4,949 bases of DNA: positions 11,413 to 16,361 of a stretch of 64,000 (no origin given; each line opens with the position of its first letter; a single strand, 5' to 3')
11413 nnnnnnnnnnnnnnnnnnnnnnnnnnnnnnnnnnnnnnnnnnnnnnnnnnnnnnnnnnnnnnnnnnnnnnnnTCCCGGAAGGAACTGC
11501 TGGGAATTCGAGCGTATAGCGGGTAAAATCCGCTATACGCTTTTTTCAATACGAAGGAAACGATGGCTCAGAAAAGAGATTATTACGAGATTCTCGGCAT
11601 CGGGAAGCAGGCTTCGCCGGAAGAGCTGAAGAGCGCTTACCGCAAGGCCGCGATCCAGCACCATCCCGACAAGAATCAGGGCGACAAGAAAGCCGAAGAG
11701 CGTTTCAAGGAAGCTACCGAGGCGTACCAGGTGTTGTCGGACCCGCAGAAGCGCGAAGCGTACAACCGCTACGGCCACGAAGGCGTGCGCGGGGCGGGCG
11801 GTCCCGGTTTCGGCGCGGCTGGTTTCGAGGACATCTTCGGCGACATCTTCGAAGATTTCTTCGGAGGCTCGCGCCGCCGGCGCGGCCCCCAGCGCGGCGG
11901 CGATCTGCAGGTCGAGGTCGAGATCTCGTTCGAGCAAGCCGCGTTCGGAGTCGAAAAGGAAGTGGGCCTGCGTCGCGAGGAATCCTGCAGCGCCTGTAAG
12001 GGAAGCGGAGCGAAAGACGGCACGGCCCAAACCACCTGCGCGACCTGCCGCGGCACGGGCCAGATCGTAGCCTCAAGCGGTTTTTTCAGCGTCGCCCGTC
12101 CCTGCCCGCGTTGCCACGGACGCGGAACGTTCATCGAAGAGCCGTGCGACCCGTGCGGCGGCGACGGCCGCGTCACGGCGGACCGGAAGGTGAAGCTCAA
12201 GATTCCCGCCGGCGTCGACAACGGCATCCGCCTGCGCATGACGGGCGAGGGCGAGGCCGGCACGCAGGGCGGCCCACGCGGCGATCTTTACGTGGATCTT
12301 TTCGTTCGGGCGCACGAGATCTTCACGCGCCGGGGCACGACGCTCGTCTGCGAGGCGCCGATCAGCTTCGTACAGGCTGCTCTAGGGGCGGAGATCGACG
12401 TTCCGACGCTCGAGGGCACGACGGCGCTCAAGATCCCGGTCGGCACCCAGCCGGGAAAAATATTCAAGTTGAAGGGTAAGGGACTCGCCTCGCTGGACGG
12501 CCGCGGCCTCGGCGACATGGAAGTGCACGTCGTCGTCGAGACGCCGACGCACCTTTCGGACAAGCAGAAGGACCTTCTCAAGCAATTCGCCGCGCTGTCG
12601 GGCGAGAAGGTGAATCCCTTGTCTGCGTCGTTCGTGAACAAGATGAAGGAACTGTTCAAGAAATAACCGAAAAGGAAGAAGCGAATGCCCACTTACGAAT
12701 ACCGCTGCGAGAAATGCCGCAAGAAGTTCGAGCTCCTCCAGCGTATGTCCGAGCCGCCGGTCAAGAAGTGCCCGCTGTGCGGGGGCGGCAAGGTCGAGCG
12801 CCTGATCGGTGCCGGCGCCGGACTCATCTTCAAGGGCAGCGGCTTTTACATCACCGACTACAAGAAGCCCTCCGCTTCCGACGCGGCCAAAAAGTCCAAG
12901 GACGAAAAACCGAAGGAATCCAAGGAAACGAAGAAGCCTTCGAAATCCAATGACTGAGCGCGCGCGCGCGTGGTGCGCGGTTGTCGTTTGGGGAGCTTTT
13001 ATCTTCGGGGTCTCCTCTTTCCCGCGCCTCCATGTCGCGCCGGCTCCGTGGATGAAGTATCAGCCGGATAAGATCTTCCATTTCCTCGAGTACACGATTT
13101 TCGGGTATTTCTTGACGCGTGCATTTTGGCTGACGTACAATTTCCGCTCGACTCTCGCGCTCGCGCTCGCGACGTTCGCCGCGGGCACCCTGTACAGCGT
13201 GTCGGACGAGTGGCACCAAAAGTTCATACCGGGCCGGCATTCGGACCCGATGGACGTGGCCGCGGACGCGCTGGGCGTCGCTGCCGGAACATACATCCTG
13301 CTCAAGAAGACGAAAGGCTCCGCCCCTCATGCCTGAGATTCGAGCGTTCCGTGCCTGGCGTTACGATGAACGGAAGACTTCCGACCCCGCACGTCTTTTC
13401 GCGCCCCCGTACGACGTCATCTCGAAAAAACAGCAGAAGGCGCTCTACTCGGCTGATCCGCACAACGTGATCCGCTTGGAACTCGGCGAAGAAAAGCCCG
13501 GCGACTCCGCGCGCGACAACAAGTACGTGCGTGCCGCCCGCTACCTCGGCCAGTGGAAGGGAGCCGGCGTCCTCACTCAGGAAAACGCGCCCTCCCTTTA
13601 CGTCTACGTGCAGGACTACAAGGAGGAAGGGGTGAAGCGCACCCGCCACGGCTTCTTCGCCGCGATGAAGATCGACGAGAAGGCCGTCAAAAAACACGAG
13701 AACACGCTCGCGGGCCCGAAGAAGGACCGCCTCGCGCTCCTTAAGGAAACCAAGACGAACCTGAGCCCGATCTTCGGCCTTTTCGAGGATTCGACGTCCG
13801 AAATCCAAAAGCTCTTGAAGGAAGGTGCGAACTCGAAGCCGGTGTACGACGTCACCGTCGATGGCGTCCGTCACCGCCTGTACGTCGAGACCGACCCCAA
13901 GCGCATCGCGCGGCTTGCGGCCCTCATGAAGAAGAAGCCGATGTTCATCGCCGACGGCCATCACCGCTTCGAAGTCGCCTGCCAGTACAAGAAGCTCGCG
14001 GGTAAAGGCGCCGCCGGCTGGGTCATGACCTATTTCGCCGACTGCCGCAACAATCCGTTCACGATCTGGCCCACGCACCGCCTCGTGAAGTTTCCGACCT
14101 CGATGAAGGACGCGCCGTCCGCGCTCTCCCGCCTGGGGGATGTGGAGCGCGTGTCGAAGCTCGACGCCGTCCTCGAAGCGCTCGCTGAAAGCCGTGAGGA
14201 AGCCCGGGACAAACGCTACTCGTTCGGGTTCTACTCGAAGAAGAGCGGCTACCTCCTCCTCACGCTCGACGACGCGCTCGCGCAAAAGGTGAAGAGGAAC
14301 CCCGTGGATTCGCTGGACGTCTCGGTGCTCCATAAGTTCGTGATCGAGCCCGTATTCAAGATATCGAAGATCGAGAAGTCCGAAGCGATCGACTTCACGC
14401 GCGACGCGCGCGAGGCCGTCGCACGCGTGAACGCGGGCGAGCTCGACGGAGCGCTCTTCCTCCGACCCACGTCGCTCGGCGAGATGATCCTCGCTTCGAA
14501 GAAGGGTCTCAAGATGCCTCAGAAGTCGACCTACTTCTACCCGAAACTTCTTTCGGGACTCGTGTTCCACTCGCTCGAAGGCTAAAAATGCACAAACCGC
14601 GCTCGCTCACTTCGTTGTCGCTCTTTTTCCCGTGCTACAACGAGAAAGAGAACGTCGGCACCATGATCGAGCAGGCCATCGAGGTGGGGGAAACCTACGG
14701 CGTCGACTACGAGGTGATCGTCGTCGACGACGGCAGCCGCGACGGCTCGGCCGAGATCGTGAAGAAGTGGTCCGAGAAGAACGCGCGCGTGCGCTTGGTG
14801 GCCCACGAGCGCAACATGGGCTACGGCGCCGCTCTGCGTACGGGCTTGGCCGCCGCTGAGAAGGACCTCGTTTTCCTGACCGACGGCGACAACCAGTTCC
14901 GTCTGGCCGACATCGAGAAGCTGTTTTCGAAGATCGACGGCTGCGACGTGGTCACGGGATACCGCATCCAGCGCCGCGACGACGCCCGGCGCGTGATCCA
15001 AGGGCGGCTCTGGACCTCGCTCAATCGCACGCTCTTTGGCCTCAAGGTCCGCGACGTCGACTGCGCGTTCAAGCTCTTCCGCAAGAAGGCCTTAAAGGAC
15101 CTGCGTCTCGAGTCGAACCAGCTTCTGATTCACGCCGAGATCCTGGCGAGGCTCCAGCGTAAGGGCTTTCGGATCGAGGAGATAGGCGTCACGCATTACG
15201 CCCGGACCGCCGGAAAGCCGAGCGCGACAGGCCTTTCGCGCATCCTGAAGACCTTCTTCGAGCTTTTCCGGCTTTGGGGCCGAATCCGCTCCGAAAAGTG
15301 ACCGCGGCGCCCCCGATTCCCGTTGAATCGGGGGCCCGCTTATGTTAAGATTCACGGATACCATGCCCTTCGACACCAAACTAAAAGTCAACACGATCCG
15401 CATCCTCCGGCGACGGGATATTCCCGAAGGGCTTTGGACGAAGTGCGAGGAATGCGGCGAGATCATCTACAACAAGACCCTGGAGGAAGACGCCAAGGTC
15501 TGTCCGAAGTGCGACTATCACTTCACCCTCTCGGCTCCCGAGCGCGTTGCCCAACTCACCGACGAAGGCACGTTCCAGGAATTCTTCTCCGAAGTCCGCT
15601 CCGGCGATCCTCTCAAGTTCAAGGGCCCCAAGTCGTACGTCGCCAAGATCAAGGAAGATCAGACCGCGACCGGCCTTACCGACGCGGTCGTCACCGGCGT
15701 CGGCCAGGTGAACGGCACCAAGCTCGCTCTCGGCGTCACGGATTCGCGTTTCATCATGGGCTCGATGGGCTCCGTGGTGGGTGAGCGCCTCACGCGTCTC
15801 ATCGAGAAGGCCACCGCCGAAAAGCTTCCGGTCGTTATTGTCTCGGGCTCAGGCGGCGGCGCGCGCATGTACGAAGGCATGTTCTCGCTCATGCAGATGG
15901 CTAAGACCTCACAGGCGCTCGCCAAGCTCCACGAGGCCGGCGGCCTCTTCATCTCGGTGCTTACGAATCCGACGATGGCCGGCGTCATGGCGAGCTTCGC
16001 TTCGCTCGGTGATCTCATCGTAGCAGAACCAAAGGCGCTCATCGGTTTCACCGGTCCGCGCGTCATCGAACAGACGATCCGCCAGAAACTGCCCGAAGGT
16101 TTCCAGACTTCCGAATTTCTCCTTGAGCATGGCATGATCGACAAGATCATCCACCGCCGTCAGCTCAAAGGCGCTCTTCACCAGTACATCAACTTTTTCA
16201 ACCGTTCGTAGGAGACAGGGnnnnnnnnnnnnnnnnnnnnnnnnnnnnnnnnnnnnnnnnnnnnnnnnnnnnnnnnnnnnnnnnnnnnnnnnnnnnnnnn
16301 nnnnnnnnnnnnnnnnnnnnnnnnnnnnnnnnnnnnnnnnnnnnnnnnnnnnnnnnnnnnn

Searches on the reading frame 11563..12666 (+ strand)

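Call 40: search_protein_families(library=pfam, proteins=[window:11563-12666:+], max_evalue=0.00001)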
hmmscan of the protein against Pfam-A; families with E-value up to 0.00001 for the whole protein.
window:11563-12666:+ (367 aa): 3 families
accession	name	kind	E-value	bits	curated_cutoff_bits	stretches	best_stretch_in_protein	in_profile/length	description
PF01556.23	DnaJ_C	-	2.3e-46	158.1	26.6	1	115-328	1-152/152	DnaJ C terminal domain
PF00226.36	DnaJ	-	1.6e-26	92.6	27.8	1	6-68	1-63/63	DnaJ domain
PF00684.25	DnaJ_CXXCXGXG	-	4.1e-15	56.2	32.7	1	142-202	1-65/65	DnaJ central domain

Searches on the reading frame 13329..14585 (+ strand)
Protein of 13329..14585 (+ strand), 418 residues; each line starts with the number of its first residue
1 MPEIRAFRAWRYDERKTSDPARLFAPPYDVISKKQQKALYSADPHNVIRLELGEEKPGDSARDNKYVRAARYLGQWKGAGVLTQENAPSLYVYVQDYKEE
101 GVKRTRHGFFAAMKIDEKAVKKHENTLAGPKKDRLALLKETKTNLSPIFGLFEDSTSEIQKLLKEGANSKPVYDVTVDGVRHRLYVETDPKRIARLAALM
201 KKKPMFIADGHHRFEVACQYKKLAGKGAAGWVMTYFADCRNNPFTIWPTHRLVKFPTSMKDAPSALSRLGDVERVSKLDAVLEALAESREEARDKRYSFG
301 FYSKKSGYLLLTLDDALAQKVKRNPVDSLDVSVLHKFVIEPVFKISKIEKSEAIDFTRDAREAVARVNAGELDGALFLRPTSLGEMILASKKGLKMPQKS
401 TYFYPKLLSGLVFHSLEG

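Call 40: search_protein_families(library=pfam, proteins=[window:13329-14585:+], max_evalue=0.00001)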
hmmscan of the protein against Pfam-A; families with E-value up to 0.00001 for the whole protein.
window:13329-14585:+ (418 aa): 1 family
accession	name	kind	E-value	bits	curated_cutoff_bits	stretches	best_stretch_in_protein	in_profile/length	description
PF06245.16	DUF1015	-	1.3e-76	258.1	25.8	1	4-332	1-325/325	Protein of unknown function (DUF1015)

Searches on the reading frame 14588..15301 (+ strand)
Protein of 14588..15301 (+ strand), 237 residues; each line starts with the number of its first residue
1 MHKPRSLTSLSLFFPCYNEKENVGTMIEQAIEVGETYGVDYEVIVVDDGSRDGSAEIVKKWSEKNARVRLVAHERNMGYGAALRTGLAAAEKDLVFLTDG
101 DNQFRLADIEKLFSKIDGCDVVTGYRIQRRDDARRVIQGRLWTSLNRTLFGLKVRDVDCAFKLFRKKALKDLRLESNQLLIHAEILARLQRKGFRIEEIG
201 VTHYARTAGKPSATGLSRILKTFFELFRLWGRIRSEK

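Call 40: search_protein_families(library=pfam, proteins=[window:14588-15301:+], max_evalue=0.00001)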
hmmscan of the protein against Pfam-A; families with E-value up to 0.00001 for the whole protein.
window:14588-15301:+ (237 aa): 3 families
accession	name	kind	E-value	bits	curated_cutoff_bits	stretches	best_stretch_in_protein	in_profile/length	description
PF00535.33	Glycos_transf_2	-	3.5e-30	105.6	23.3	1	11-172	1-167/168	Glycosyl transferase family 2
PF13641.12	Glyco_tranf_2_3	-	1.7e-07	31.9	27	1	10-102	3-97/230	Glycosyltransferase like family 2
PF10111.15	Glyco_tranf_2_2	-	2.4e-07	30.9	27.3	1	14-114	4-104/276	Glycosyltransferase like family 2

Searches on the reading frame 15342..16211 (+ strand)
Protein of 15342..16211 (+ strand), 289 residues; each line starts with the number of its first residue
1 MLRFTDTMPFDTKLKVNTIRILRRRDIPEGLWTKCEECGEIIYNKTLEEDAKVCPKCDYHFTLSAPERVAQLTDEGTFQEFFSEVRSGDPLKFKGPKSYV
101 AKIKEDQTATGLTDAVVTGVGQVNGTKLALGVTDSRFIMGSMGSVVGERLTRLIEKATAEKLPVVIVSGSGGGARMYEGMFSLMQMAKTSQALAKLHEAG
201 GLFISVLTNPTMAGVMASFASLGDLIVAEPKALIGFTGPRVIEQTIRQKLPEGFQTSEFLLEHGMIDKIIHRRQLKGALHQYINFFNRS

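Call 41: search_protein_families(library=pfam, proteins=[window:15342-16211:+], max_evalue=0.00001)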
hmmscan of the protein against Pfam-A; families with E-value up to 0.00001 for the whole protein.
window:15342-16211:+ (289 aa): 2 families
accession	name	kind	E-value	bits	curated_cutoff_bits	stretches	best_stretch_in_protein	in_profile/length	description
PF01039.27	Carboxyl_trans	-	4.1e-16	59.1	22.3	1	108-245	35-176/493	Carboxyl transferase domain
PF17848.7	Zn_ribbon_ACC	-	5.6e-12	46.1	24.5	1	32-57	1-26/26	Acetyl-CoA carboxylase zinc finger domain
